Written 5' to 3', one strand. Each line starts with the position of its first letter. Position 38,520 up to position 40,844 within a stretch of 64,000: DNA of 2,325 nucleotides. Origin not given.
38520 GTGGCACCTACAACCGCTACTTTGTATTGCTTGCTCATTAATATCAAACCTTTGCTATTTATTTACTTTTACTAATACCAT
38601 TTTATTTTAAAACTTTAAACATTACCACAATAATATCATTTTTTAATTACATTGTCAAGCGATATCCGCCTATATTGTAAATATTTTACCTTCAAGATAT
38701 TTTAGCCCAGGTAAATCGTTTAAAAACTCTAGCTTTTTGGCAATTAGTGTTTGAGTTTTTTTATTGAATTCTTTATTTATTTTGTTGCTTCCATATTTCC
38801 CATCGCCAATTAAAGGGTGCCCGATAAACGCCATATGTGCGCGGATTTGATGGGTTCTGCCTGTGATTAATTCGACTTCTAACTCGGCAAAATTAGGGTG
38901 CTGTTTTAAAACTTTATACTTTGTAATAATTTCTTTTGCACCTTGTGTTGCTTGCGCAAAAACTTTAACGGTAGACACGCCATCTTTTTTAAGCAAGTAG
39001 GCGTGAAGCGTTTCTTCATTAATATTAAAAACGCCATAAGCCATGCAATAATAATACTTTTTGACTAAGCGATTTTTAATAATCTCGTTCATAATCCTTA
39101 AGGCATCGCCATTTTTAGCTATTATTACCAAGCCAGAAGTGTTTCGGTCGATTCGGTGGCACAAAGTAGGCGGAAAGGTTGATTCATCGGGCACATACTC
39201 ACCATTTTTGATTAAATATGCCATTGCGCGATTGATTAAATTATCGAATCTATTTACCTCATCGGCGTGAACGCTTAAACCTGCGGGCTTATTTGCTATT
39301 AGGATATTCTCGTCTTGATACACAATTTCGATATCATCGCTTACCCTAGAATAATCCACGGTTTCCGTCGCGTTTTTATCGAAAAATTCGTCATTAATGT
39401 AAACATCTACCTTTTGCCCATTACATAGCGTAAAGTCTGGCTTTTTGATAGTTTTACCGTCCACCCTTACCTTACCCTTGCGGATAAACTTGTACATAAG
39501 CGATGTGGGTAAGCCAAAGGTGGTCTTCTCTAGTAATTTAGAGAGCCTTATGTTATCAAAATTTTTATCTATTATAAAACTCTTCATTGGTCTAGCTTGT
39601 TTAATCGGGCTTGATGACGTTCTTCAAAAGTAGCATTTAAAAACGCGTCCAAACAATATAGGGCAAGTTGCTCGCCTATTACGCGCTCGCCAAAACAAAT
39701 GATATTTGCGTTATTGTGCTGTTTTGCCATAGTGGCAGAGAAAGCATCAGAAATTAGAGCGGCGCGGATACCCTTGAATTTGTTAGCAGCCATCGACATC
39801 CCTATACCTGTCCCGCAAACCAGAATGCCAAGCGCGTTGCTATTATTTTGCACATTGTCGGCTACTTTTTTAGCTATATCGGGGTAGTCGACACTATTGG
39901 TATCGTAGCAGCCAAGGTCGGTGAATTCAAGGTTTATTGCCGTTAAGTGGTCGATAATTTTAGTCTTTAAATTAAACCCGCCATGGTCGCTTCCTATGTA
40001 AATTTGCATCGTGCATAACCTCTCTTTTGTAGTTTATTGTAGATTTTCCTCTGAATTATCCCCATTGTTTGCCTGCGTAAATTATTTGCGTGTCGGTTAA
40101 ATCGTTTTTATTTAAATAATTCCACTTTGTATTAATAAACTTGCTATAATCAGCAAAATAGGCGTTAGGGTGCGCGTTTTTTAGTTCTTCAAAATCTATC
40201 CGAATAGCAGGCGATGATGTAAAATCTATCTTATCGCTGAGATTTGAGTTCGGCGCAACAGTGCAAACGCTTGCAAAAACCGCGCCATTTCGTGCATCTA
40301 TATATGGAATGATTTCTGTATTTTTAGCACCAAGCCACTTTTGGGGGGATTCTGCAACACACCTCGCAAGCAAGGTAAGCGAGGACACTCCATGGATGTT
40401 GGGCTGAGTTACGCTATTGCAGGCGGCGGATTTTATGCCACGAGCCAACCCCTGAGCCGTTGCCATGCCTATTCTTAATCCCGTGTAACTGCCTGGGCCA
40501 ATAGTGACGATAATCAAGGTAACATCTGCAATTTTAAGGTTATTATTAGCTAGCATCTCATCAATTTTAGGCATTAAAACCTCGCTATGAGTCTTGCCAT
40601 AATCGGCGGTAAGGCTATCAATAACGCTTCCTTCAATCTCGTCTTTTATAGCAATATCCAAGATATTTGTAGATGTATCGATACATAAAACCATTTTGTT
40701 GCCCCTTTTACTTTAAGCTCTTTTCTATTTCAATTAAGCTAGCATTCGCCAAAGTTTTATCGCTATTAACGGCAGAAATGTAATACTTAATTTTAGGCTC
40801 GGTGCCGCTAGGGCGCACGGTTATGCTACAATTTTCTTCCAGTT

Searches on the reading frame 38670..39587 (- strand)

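Call 31: search_protein_families(library=pfam, proteins=[window:38670-39587:-], max_evalue=0.00001)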
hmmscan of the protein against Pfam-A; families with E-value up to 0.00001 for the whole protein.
window:38670-39587:- (305 aa): 2 families
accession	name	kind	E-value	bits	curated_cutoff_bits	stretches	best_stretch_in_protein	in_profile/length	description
PF00849.27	PseudoU_synth_2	-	7.8e-32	111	26.8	1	94-253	1-151/152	RNA pseudouridylate synthase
PF01479.30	S4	-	7.3e-08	32.5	22.8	1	14-58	2-46/48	S4 domain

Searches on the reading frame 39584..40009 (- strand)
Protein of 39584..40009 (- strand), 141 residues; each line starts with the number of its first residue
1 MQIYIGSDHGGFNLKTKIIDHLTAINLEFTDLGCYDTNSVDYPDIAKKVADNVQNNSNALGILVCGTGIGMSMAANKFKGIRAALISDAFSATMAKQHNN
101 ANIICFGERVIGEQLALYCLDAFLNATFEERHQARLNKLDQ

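Call 31: search_protein_families(library=pfam, proteins=[window:39584-40009:-], max_evalue=0.00001)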
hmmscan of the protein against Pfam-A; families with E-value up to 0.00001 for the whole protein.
window:39584-40009:- (141 aa): 1 family
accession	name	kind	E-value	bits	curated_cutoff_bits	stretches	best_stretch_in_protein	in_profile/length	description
PF02502.23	LacAB_rpiB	-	6.7e-57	191.8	24.7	1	3-139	1-138/138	Ribose/Galactose Isomerase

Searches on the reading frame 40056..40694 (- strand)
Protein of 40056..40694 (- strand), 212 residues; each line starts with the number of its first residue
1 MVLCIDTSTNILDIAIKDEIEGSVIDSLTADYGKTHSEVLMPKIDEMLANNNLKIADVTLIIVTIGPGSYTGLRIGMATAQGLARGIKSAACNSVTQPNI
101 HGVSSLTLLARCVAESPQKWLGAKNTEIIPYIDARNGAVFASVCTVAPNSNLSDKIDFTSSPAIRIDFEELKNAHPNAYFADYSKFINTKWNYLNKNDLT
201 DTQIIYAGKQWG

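Call 31: search_protein_families(library=pfam, proteins=[window:40056-40694:-], max_evalue=0.00001)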
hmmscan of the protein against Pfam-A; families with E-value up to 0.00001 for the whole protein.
window:40056-40694:- (212 aa): 1 family
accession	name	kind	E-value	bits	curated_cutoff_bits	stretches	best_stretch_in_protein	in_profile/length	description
PF00814.31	TsaD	-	1.1e-18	68.3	24.8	1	34-142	27-121/264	tRNA N6-adenosine threonylcarbamoyltransferase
